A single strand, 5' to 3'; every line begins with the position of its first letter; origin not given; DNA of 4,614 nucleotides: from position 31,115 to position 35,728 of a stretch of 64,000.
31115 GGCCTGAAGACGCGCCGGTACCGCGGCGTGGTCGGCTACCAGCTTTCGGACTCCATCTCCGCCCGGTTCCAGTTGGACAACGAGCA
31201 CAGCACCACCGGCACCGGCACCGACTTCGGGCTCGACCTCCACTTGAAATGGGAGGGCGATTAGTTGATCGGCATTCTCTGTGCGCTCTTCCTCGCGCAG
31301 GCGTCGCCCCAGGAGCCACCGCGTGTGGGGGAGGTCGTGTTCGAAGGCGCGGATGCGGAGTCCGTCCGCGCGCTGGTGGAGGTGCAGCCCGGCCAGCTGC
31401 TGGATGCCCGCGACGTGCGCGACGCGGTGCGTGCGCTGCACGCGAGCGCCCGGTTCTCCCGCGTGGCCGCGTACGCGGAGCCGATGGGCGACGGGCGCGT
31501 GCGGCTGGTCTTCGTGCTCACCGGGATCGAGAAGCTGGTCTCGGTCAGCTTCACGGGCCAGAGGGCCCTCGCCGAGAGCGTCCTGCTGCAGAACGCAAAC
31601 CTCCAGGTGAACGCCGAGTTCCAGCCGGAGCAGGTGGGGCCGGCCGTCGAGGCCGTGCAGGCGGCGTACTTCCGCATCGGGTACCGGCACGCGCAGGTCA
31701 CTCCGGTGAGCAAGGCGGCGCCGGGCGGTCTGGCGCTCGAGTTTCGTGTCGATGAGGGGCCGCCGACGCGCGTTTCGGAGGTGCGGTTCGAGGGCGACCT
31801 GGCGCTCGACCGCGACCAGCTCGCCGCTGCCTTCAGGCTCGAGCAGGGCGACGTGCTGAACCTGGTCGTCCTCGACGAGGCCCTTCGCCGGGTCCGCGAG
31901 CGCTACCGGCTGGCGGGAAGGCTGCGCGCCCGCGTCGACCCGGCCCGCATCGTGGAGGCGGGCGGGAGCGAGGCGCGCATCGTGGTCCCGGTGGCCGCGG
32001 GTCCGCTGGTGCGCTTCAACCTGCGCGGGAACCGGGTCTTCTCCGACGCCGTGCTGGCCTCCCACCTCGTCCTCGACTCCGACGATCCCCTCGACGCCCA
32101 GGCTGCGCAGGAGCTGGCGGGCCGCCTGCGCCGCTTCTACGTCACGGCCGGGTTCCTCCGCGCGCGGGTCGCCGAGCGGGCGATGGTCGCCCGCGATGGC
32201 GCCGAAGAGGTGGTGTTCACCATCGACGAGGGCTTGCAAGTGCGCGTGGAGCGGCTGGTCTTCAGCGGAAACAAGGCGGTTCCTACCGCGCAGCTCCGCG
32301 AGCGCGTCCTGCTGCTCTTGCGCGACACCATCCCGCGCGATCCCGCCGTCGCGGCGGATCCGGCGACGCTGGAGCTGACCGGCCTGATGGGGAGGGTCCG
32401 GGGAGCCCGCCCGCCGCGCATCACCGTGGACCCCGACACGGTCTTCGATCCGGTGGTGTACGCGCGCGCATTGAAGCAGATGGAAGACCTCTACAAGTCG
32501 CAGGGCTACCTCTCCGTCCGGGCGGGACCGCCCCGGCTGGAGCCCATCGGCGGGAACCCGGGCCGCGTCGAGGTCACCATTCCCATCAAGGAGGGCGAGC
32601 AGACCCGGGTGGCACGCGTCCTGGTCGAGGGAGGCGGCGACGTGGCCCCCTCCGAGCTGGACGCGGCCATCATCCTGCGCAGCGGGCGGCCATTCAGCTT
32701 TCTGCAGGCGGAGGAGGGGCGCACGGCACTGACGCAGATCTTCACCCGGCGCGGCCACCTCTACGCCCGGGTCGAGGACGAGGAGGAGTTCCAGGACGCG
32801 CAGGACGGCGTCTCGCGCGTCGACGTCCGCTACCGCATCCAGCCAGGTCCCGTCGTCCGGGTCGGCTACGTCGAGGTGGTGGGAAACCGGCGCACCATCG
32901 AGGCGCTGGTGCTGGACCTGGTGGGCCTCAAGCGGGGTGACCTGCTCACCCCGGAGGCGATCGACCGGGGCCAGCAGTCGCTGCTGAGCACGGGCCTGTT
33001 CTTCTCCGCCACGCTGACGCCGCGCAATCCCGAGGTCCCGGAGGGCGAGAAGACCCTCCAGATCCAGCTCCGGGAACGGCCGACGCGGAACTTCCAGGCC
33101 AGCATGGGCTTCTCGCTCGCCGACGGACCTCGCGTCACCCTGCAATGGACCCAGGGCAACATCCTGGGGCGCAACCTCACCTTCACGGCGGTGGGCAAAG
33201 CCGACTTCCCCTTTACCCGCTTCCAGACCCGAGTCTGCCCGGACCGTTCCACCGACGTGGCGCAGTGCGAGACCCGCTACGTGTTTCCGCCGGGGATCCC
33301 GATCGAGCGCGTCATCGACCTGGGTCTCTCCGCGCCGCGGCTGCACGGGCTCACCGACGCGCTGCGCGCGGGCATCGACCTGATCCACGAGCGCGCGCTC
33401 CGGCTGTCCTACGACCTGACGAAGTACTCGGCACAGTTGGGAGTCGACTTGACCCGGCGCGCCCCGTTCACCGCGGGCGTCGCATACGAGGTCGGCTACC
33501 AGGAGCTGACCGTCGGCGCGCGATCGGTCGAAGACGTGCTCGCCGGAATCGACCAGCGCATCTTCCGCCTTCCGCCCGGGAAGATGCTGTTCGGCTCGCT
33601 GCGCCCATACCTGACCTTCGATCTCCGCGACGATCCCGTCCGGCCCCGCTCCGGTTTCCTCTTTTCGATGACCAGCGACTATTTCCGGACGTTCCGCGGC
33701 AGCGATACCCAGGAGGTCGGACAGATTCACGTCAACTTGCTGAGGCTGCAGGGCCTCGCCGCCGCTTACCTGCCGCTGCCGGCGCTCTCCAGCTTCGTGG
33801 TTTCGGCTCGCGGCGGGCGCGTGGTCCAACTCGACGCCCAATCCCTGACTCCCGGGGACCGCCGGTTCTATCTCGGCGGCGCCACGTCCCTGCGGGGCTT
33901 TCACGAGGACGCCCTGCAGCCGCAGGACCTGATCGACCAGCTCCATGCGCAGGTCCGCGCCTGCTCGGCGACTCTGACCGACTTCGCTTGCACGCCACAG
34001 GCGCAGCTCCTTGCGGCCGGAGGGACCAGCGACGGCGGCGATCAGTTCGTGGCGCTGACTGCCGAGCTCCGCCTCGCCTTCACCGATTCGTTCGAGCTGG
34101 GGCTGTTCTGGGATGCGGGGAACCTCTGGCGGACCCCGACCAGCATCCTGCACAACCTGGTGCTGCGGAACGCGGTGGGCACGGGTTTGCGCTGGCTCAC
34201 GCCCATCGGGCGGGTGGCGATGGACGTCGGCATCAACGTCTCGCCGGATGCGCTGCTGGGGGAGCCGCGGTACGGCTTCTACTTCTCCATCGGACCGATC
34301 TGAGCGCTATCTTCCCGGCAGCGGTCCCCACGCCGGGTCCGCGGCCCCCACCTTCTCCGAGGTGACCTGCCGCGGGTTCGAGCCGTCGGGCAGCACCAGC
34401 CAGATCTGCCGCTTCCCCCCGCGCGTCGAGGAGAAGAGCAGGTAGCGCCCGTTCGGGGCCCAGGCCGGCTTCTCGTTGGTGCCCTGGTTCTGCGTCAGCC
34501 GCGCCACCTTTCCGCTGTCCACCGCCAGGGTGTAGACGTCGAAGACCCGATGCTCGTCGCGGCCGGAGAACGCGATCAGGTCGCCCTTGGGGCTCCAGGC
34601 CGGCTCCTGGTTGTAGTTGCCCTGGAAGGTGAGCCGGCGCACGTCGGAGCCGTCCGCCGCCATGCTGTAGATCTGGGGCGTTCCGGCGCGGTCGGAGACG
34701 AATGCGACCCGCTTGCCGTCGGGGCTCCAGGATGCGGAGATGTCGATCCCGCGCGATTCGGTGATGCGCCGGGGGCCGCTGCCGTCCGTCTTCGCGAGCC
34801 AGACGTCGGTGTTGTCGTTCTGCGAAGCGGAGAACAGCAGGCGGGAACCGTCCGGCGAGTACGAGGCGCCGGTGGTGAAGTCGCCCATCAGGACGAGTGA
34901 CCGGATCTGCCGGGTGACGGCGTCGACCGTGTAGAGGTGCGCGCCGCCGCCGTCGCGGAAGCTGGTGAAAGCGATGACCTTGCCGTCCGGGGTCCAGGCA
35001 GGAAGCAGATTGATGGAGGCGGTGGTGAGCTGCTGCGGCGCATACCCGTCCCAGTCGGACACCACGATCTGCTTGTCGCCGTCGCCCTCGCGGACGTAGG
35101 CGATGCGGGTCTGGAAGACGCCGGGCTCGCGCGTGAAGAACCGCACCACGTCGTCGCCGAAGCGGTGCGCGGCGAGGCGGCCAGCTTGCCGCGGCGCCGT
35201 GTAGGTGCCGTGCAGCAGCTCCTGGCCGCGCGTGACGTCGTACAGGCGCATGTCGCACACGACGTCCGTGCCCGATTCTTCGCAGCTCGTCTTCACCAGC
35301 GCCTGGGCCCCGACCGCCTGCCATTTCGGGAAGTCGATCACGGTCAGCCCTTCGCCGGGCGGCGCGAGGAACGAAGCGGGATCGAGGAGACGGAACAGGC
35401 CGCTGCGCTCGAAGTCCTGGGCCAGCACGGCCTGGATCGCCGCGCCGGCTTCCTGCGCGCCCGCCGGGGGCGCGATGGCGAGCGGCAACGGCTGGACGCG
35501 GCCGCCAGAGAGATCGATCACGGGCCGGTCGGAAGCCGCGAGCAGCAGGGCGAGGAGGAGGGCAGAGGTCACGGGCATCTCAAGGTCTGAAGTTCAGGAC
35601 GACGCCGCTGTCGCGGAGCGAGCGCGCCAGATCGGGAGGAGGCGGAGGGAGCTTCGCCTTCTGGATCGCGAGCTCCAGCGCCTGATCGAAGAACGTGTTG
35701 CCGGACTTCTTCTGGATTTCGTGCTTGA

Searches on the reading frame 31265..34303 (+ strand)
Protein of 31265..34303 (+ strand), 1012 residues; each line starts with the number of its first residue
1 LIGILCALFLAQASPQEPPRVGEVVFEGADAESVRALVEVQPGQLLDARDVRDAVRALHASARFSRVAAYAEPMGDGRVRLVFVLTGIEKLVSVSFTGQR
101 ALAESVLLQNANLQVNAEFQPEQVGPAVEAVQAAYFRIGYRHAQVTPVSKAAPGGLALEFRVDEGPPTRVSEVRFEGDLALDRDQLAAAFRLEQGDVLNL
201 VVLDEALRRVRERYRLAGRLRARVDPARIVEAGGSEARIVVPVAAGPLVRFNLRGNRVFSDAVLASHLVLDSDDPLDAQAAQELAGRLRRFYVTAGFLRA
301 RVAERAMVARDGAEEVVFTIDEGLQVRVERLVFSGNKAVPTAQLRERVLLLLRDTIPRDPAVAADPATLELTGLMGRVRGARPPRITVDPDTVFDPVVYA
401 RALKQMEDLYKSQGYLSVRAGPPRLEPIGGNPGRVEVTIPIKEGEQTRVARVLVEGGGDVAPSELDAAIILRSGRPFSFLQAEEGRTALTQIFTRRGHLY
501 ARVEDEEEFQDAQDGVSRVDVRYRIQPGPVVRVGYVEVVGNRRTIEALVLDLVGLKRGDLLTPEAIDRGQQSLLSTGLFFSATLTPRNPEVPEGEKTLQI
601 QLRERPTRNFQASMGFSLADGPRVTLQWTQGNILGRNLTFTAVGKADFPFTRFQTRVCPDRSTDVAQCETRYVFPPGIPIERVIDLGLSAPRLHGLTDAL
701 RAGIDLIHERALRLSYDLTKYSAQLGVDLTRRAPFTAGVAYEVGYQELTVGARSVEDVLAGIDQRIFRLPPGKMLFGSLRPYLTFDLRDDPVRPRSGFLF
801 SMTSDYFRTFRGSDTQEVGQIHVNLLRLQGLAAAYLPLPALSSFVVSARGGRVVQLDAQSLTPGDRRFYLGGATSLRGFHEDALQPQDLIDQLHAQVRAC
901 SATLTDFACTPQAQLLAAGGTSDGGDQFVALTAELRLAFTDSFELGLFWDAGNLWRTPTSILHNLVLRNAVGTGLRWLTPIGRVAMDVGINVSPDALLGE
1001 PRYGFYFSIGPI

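Call 82: search_protein_families(library=pfam, proteins=[window:31265-34303:+], max_evalue=0.0001)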
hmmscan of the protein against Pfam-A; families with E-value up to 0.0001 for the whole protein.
window:31265-34303:+ (1012 aa): 3 families
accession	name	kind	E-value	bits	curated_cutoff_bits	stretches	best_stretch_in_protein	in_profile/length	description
PF07244.20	POTRA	-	6.4e-56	187.5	21.3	5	169-229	2-61/79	Surface antigen variable number repeat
PF01103.29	Omp85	-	4.4e-32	112.3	24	1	697-1010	33-322/325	Omp85 superfamily domain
PF08479.16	POTRA_2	-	4.3e-11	42.9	24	0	249-303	4-58/76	POTRA domain, ShlB-type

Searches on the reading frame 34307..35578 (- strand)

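Call 82: search_protein_families(library=pfam, proteins=[window:34307-35578:-], max_evalue=0.0001)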
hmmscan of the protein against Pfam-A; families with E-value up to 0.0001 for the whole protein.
window:34307-35578:- (423 aa): 6 families
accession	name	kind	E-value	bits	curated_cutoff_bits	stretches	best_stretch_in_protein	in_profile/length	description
PF07676.18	PD40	-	4.2e-47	157.6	20.9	3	269-305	1-38/38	WD40-like Beta Propeller Repeat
PF04052.18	TolB_N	-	5.3e-22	78.4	22.4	1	20-121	2-106/106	TolB amino-terminal domain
PF25174.1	Beta-prop_THOC3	-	5.5e-13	49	305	1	239-337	53-146/272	THOC3 beta-propeller domain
PF00930.27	DPPIV_N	-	1.7e-11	43.9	22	0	156-253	247-349/354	Dipeptidyl peptidase IV (DPP IV) N-terminal region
PF25460.1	Beta-prop_Aladin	-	4.9e-10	39.5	171.1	0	194-309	117-225/340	Aladin seven-bladed propeller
PF24817.1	WD40_WDHD1_1st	-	2e-06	27.7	109.9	0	184-295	175-284/291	WDHD1 first WD40 domain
